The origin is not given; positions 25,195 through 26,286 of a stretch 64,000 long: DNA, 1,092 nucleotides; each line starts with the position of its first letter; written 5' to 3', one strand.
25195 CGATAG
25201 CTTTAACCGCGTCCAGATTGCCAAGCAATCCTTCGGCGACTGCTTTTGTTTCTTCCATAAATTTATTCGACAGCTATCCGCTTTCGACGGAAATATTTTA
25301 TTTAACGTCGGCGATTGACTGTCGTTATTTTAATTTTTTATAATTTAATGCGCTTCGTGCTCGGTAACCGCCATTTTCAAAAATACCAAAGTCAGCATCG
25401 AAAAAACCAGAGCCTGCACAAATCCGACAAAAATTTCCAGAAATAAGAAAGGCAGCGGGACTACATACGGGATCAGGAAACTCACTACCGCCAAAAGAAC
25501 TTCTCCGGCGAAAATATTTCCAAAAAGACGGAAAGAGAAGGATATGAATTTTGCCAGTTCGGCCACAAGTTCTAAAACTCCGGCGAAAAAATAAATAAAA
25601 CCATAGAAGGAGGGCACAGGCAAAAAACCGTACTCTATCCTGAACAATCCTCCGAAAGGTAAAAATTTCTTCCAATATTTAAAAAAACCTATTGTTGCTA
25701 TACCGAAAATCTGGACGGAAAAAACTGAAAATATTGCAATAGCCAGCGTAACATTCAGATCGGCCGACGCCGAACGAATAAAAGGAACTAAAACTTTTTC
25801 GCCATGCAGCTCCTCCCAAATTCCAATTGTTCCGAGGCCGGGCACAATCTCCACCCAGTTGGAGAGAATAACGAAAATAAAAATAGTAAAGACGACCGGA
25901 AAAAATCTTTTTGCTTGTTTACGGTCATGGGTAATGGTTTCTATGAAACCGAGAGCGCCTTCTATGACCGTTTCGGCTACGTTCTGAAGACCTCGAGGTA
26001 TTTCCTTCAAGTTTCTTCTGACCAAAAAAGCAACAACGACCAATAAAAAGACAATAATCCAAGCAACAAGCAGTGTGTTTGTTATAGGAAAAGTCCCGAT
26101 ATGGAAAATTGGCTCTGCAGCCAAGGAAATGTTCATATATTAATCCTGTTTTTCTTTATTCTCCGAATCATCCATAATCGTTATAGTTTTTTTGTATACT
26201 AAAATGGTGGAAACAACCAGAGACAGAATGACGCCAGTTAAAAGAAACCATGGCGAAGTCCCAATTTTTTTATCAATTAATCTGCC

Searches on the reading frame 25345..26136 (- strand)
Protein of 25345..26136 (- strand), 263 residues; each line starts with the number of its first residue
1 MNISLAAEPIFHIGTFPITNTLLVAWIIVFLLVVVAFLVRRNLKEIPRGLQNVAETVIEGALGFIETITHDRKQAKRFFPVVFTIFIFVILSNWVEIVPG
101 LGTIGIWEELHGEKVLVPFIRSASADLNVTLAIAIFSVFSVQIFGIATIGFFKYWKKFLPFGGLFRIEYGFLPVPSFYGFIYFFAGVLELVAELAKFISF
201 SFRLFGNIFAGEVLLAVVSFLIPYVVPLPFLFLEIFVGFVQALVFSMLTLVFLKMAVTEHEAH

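Call 77: search_protein_families(library=pfam, proteins=[window:25345-26136:-], max_evalue=0.001)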
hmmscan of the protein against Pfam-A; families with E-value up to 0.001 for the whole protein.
window:25345-26136:- (263 aa): 1 family
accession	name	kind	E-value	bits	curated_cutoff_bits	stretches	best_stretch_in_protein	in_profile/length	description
PF00119.25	ATP-synt_A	-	1.3e-42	146.5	33.9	1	23-254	2-217/217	ATP synthase A chain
